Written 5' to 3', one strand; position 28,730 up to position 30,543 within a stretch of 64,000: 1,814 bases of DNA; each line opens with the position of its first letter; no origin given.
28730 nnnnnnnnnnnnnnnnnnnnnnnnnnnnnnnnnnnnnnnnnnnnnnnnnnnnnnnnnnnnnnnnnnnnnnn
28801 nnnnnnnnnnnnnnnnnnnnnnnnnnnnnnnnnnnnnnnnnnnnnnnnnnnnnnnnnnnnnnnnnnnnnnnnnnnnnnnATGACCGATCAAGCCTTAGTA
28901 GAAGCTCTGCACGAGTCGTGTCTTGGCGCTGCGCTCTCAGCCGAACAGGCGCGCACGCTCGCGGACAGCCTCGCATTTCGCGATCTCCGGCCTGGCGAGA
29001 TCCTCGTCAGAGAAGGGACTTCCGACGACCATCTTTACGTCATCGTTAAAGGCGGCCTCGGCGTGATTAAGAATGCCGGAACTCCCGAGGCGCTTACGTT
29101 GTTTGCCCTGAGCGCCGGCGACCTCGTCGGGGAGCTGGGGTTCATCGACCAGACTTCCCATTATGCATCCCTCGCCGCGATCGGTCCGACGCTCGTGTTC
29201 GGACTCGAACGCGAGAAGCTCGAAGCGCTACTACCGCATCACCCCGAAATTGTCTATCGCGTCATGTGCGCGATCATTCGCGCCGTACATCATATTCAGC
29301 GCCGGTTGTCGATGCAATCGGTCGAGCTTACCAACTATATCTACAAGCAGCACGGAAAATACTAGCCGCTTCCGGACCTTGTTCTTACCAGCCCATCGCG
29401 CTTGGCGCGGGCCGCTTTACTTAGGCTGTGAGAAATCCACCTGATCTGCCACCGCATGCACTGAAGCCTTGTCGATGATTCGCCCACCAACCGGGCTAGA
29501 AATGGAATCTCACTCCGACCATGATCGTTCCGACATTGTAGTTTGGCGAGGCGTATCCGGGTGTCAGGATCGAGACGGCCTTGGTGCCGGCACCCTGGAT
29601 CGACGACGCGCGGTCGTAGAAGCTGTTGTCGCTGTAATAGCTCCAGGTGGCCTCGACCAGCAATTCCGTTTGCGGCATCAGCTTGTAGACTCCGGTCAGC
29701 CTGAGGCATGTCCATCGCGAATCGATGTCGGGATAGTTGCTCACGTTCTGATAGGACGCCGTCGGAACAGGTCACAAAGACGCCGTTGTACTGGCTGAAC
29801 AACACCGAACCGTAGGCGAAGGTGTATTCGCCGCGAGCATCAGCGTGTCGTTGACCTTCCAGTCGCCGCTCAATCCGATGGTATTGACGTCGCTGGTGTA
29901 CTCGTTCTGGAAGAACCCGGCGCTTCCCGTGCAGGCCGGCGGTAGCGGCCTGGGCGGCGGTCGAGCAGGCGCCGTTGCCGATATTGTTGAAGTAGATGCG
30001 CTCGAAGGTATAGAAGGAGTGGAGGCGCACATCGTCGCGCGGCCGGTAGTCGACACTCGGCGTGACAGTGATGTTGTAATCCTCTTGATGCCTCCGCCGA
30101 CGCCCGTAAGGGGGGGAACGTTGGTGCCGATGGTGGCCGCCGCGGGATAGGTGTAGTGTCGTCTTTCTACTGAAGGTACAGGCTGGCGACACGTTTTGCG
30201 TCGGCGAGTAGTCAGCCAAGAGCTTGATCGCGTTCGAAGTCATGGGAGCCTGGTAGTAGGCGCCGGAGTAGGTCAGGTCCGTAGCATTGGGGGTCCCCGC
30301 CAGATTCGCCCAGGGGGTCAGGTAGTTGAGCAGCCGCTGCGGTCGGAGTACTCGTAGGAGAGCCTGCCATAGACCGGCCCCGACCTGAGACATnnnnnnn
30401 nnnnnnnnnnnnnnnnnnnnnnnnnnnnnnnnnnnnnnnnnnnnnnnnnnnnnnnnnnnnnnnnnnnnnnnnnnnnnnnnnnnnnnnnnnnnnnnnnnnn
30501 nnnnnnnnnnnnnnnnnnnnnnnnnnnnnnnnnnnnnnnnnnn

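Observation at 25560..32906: Porin-decaheme cytochrome conduit (MtrAB/MtoAB/PioAB type) with CymA-like and monoheme cytochrome partners next to FNR and RegBA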

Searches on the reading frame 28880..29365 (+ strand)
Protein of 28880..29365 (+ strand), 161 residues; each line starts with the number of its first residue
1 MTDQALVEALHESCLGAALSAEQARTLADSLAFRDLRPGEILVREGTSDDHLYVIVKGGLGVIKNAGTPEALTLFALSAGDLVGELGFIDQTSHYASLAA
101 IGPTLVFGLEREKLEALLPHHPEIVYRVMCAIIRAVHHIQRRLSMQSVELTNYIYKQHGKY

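Call 4: search_protein_families(library=ncbifam, proteins=[window:28880-29362:+], max_evalue=0.001)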
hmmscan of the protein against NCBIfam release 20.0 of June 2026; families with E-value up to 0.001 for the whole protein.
seq(161 aa): 5 families
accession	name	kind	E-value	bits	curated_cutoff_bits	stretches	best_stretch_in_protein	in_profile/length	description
NF041163.2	encap_f2b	equivalog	1.7e-09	37.3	400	1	20-129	84-194/450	family 2B encapsulin nanocompartment shell protein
TIGR03896.1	cyc_nuc_ocin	subfamily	7.6e-09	35.4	161.05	1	34-133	11-117/317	bacteriocin-type transport-associated protein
NF008732.0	PRK11753.1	equivalog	2e-08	34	266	1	41-144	33-137/214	cAMP-activated global transcriptional regulator CRP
NF058543.1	ActPatMycb56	equivalog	1e-07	31.1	460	1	19-129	7-115/317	acetyltransferase Pat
NF007707.0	PRK10402.1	subfamily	0.00031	20.4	180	1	35-134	35-133/226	transcriptional regulator YeiL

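Call 26: find_encoding_contigs(protein=window:28880-29365:+, flank=10000, max_places=6)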
Protein window:28880-29365:+ (161 aa): 2 contigs read that carry it; 2 places shown.
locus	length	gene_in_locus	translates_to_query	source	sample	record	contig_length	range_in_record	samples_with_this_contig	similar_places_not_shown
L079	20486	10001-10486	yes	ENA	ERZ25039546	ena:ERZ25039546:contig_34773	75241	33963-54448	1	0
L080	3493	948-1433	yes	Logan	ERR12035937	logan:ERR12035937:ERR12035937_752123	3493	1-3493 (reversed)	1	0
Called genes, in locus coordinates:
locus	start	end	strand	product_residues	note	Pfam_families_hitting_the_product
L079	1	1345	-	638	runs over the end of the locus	PF13675:PilJ, PF13185:GAF_2 (faint), PF00672:HAMP, PF07730:HisKA_3, PF02518:HATPase_c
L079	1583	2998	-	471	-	PF00069:Pkinase, PF07714:PK_Tyr_Ser-Thr, PF01636:APH (faint), PF03109:ABC1 (weak), PF00582:Usp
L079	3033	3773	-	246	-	PF00149:Metallophos, PF12850:Metallophos_2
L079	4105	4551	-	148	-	PF00571:CBS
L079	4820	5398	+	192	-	PF01814:Hemerythrin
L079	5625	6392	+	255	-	PF00027:cNMP_binding, PF13545:HTH_Crp_2, PF00325:Crp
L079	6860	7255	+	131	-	PF03264:Cytochrom_NNT, PF22113:Mtrc-MtrF_II-IV_dom (weak)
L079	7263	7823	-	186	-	PF00072:Response_reg, PF02954:HTH_8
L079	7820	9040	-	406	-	PF02518:HATPase_c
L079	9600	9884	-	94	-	PF00034:Cytochrom_C (weak)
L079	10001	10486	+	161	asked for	PF00027:cNMP_binding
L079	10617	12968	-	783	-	PF11854:MtrB_PioB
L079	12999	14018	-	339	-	PF14537:Cytochrom_c3_2 (faint), PF22113:Mtrc-MtrF_II-IV_dom (faint), PF03264:Cytochrom_NNT (faint), PF13435:Cytochrome_C554 (faint), PF22678:Cytochrom_c_NrfB-like, PF09699:Paired_CXXCH_1, PF14522:Cytochrome_C7 (weak), PF09699:Paired_CXXCH_1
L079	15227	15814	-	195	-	PF02589:LUD_dom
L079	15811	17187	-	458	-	PF02589:LUD_dom, PF00037:Fer4 (faint), PF13183:Fer4_8, PF13237:Fer4_10 (faint)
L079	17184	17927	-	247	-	PF02754:CCG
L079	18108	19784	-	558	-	PF02652:Lactate_perm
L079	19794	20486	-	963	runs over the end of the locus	PF01565:FAD_binding_4, PF02754:CCG (faint), PF02913:FAD-oxidase_C, PF00037:Fer4 (faint), PF12838:Fer4_7, PF13183:Fer4_8, PF13187:Fer4_9 (weak), PF13534:Fer4_17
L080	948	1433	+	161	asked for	PF00027:cNMP_binding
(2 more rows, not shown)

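Call 43: search_protein_families(library=pfam, proteins=[window:28880-29365:+], max_evalue=0.001)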
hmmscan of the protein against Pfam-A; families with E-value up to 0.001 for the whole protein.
window:28880-29365:+ (161 aa): 1 family
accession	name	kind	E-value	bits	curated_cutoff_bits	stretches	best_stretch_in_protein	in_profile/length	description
PF00027.35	cNMP_binding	-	1.5e-14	54.2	27.5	1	34-119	2-87/89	Cyclic nucleotide-binding domain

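Call 86: search_protein_families(library=ncbifam, proteins=[L079:12999-14018:-], max_evalue=0.00001)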
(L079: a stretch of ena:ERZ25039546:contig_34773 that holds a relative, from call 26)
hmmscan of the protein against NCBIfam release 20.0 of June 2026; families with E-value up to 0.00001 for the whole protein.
L079:12999-14018:- (339 aa): 9 families
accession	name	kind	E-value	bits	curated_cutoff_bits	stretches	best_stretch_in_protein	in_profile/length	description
TIGR03508.1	decahem_SO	subfamily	5.9e-83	278.3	192.2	1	52-332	1-257/258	DmsE family decaheme c-type cytochrome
NF041028.1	decahem_GSU2203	exception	8.7e-65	219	325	1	51-334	34-306/317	GSU2203 family decaheme c-type cytochrome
TIGR01905.1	paired_CXXCH_1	subfamily_domain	5.1e-32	109.5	25.2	3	248-286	1-40/41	doubled CXXCH domain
NF008659.0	PRK11659.1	equivalog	3.7e-17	62.6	184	1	40-191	33-171/188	cytochrome c nitrite reductase pentaheme subunit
TIGR03146.1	cyt_nit_nrfB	equivalog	1.2e-12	48.4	166.6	1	52-174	10-126/145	cytochrome c nitrite reductase pentaheme subunit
NF049875.1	NetB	exception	1.8e-08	34.5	380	1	127-192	132-200/211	Nrf-like electron transfer protein NetB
TIGR03153.1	cytochr_NrfH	equivalog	6.8e-07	29.4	134.2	0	174-218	22-64/138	cytochrome c nitrite reductase small subunit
NF041198.1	UshA_like_PCGU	equivalog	3.6e-06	25.8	275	0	53-103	442-490/519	UshA-like (seleno)protein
NF047727.1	4hemeCytCCctA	equivalog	7e-06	26.1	180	0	180-241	57-108/109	tetraheme c-type cytochrome CctA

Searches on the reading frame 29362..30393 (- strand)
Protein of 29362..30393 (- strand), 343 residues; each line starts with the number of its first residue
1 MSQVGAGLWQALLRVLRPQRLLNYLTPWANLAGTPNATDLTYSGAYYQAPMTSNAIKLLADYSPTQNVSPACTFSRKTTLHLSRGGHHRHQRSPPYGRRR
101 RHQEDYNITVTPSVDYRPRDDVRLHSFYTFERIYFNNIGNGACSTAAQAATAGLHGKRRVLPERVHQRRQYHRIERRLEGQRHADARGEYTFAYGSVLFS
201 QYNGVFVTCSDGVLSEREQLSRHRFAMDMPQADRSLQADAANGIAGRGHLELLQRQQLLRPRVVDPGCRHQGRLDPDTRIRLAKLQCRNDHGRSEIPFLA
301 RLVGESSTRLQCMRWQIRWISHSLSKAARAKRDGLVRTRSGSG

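Call 63: find_encoding_contigs(protein=window:29362-30393:-, flank=3000, max_places=4)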
Protein window:29362-30393:- (343 aa): no gene with exactly this product is on record in the collection.
